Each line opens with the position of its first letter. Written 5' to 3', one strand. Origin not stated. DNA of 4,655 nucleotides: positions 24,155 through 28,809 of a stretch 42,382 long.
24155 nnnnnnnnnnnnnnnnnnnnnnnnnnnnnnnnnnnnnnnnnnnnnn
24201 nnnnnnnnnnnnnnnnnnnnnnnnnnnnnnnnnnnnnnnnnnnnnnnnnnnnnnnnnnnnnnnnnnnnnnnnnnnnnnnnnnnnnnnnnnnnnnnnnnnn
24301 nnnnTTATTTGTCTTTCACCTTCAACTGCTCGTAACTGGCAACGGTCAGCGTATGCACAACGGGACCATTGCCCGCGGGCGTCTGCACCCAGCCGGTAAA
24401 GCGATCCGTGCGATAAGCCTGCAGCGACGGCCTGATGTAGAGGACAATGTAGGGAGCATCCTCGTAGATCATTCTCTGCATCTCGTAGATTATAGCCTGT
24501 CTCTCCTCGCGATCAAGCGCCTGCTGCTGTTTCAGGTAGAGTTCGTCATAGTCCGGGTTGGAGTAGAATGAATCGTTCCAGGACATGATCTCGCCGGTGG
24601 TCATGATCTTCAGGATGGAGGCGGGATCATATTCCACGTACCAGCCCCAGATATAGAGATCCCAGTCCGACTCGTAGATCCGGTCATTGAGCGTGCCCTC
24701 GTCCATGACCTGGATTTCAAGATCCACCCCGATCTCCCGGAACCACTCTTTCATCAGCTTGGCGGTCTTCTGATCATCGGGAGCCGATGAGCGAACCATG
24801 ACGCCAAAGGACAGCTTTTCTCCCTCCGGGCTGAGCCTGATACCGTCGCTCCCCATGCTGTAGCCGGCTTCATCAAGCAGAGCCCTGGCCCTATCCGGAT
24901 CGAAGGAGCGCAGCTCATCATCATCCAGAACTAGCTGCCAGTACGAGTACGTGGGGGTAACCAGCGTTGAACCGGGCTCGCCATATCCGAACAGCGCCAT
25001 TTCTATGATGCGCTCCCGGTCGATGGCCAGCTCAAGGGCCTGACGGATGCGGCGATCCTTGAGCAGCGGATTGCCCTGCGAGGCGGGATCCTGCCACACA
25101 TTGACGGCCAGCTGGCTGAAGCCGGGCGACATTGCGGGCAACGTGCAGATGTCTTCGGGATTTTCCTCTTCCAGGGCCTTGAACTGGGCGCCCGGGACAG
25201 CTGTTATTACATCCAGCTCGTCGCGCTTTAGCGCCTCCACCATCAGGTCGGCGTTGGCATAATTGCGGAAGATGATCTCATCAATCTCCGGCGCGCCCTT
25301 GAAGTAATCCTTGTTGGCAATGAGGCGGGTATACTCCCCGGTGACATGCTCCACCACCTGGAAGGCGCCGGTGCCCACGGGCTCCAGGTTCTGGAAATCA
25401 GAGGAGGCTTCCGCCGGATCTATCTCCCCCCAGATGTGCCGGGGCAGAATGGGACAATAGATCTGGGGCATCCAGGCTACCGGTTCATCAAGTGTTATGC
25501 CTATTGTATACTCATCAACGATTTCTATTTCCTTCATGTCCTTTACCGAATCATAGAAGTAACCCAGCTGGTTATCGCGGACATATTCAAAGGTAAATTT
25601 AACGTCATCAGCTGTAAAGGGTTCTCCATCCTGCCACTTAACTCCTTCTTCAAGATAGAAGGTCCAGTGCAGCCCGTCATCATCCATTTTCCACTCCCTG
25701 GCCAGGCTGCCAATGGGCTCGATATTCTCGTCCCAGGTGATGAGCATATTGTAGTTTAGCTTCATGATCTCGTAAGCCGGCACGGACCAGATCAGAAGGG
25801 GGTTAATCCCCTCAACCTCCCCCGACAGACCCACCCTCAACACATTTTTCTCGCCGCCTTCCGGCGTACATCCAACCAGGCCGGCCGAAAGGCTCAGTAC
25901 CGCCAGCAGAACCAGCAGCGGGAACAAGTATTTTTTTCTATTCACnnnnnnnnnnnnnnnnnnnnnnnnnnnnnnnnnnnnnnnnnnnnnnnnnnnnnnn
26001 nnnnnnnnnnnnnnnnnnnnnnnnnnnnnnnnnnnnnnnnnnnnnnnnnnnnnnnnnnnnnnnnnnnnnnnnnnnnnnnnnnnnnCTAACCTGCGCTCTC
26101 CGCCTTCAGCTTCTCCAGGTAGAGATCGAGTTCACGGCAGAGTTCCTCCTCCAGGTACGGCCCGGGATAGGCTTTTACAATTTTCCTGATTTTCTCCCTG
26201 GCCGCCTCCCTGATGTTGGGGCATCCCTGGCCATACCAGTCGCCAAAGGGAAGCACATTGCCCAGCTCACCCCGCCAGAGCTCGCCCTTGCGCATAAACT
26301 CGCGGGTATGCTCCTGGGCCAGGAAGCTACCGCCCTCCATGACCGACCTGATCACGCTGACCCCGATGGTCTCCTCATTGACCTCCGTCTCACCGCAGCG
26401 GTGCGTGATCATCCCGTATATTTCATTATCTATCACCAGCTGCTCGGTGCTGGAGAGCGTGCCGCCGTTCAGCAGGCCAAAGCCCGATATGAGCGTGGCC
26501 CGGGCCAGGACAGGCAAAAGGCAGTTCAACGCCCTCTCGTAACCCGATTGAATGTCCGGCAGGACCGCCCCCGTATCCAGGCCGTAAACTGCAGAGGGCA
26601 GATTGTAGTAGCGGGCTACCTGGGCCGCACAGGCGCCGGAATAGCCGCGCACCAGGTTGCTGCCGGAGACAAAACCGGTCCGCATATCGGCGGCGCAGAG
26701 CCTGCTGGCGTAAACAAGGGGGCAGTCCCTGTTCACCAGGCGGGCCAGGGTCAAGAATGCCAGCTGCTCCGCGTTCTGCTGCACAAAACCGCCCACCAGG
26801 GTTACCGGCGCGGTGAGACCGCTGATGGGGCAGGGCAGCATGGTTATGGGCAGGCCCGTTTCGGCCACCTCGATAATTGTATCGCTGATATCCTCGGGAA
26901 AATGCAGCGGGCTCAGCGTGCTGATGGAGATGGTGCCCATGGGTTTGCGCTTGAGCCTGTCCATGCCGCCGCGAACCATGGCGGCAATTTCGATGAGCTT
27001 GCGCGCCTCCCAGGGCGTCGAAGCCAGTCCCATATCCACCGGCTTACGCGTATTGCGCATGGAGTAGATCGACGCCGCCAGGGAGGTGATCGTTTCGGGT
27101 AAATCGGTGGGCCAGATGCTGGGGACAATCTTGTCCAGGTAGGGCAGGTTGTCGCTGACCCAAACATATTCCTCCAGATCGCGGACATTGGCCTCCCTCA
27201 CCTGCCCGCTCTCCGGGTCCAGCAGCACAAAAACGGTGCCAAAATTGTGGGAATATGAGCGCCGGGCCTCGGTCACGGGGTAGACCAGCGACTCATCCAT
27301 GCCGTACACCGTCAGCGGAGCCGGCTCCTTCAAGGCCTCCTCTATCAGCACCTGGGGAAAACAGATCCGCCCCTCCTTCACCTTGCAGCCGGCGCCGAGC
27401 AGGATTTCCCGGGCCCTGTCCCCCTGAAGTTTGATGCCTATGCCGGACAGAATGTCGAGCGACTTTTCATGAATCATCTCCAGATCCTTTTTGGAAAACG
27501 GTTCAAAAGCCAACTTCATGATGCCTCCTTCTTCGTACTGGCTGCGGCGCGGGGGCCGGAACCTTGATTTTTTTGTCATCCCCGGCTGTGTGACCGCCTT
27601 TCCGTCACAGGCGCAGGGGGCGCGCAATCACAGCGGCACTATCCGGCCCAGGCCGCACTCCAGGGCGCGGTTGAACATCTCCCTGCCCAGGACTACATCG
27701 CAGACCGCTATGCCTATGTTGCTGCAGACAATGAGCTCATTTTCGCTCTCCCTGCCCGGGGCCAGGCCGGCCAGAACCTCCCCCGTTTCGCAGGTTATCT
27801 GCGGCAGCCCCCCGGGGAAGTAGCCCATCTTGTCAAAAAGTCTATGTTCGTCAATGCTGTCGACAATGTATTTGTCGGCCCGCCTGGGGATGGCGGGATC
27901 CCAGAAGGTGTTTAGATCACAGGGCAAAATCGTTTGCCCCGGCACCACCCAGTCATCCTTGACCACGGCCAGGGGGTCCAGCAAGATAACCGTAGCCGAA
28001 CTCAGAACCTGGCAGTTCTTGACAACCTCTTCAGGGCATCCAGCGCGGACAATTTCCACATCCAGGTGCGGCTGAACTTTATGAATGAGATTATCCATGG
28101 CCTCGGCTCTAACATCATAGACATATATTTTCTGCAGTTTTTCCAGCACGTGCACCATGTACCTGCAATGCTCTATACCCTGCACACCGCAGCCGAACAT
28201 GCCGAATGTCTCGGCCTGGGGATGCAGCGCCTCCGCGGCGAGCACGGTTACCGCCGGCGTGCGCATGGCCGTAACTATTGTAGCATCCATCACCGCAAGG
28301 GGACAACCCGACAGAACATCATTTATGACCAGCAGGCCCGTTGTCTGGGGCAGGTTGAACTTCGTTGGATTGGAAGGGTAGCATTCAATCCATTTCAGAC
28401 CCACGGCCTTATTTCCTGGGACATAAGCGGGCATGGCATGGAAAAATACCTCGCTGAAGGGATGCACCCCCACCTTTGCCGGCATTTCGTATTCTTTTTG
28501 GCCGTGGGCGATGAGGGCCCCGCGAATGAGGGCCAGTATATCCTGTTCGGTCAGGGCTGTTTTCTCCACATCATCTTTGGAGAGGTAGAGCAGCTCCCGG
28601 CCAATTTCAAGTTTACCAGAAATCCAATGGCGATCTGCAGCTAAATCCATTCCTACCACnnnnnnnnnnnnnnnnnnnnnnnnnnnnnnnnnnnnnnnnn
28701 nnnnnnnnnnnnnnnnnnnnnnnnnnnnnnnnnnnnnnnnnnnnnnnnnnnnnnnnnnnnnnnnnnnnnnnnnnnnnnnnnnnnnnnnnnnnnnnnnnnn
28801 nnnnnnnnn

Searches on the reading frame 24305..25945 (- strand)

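Call 9: search_protein_families(library=pfam, proteins=[window:24305-25945:-], max_evalue=0.00001)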
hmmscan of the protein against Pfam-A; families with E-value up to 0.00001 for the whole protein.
window:24305-25945:- (546 aa): 1 family
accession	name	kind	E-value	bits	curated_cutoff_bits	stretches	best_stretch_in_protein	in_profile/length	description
PF00496.27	SBP_bac_5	-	3.3e-86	290.2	32.4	1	76-442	1-353/368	Bacterial extracellular solute-binding proteins, family 5 Middle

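Call 52: search_protein_families(library=ncbifam, proteins=[window:24305-25945:-], max_evalue=0.00001)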
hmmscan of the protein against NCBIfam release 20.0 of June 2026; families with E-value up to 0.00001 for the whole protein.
window:24305-25945:- (546 aa): 11 families
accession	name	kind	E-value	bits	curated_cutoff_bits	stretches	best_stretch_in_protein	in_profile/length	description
NF045467.1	Opp4A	equivalog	1.6e-68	231.4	650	1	33-511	34-534/556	oligopeptide ABC transporter substrate-binding protein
TIGR02294.1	nickel_nikA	equivalog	4.7e-48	163.9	393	1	62-493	33-461/501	nickel ABC transporter substrate-binding protein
NF047575.1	opine_bind_CntA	exception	9.5e-41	139.9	800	1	31-500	34-500/535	staphylopine-dependent metal ABC transporter substrate-binding lipoprotein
NF045468.1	Opp5A_nikA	equivalog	2.9e-38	131.6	600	1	68-523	48-476/488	nickel ABC transporter substrate-binding protein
NF011942.0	PRK15413.1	equivalog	1.3e-36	126.4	594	1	59-520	53-497/512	glutathione ABC transporter substrate-binding protein GsiB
NF011689.0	PRK15109.1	equivalog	2.5e-35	122.2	560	1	78-527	80-531/547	ABC transporter substrate-binding protein SapA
NF043070.1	DppA_dipep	equivalog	7.4e-31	107.3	1005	1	39-502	34-503/535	dipeptide ABC transporter periplasmic-binding protein DppA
TIGR04028.1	SBP_KPN_01854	hypoth_equivalog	1.5e-29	103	468.5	1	81-511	48-486/509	TIGR04028 family ABC transporter substrate-binding protein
NF011684.0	PRK15104.1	equivalog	1.4e-25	90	947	1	31-503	36-509/543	oligopeptide ABC transporter substrate-binding protein OppA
NF007287.0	PRK09755.1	equivalog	3.2e-21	75.8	1098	1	56-510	55-508/535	ABC transporter substrate-binding protein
NF010149.0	PRK13626.1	equivalog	1.3e-10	40.6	476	1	72-224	159-299/552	HTH-type transcriptional regulator SgrR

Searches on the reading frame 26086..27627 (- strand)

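Call 36: search_protein_families(library=pfam, proteins=[window:26086-27627:-], max_evalue=0.00001)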
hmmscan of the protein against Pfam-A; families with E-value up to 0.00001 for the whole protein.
window:26086-27627:- (513 aa): 1 family
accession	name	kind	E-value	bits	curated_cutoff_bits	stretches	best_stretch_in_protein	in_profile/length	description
PF06253.16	MTTB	-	3.6e-73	246.7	25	1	40-510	30-498/500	Trimethylamine methyltransferase (MTTB)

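Call 52: search_protein_families(library=ncbifam, proteins=[window:26086-27627:-], max_evalue=0.00001)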
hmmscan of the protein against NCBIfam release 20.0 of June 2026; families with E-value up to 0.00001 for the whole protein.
window:26086-27627:- (513 aa): 1 family
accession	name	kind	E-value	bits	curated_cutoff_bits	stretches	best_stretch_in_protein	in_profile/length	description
TIGR02369.2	trimeth_pyl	equivalog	5.9e-98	328.4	525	1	41-501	3-462/469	[trimethylamine--corrinoid protein] Co-methyltransferase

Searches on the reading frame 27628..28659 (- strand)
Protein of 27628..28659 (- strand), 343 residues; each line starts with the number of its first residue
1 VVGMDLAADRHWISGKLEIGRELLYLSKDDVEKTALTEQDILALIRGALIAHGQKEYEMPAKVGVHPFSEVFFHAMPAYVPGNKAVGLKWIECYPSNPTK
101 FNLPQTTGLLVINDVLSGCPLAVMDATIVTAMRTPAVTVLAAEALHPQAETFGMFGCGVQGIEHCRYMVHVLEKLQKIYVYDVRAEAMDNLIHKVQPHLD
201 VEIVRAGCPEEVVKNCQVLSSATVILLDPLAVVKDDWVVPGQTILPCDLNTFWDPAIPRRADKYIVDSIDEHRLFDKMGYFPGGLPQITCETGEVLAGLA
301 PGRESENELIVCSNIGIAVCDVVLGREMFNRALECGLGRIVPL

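Call 36: search_protein_families(library=pfam, proteins=[window:27628-28659:-], max_evalue=0.00001)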
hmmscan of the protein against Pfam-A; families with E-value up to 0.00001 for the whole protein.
window:27628-28659:- (343 aa): 1 family
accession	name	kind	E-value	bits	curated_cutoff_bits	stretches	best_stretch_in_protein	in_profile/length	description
PF02423.21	OCD_Mu_crystall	-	6.7e-45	153.8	24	1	27-334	7-312/314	Ornithine cyclodeaminase/mu-crystallin family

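Call 52: search_protein_families(library=ncbifam, proteins=[window:27628-28659:-], max_evalue=0.00001)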
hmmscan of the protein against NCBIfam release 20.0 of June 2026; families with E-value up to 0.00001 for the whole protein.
window:27628-28659:- (343 aa): 13 families
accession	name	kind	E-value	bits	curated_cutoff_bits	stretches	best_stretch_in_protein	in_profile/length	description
TIGR03944.1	dehyd_SbnB_fam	equivalog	7.7e-45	153.3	326.9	1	23-342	1-325/327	2,3-diaminopropionate biosynthesis protein SbnB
TIGR02371.1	ala_DH_arch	equivalog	3.6e-38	131.5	409.15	1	23-341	2-322/325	alanine dehydrogenase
NF006379.0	PRK08618.1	equivalog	1.4e-29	103.5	417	1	24-339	2-322/326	ornithine cyclodeaminase family protein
NF004848.0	PRK06199.1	subfamily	3.8e-29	101.9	362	2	72-245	77-256/379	tyramine oxidase subunit B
NF005762.1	PRK07589.1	equivalog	2.8e-22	79.2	350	1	59-337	41-314/334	ornithine cyclodeaminase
NF004793.0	PRK06141.1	equivalog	5.2e-19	68.4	322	1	73-243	50-214/314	bifunctional Delta(1)-pyrroline-2-carboxylate/Delta(1)-piperideine-2-carboxylate reductase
NF006141.0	PRK08291.1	equivalog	1.6e-18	66.8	408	1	25-339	6-326/330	cyclodeaminase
TIGR02992.1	ectoine_eutC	equivalog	5.6e-17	61.8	471.65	1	74-340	53-324/326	ectoine utilization protein EutC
NF005603.0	PRK07340.1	equivalog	3.6e-16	59.3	266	1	40-223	20-198/307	delta(1)-pyrroline-2-carboxylate reductase family protein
NF005296.0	PRK06823.1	equivalog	4.4e-15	55.4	438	1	35-328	12-309/315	ornithine cyclodeaminase family protein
NF045512.1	PyrPipCarbRedLhpI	equivalog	3.3e-12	46.2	400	1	39-212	15-186/298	bifunctional Delta(1)-pyrroline-2-carboxylate/Delta(1)-piperideine-2-carboxylate reductase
NF005011.0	PRK06407.1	subfamily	6.5e-12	45.3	337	1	23-223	2-191/302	ornithine cyclodeaminase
NF045643.1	ImmsucRedBhcD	equivalog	6.5e-10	38.8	500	1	83-225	61-200/321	iminosuccinate reductase BhcD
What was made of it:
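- An SbnB/OCD-family dehydrogenase lies in the window at 27628-28659 (calls 36, 52).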
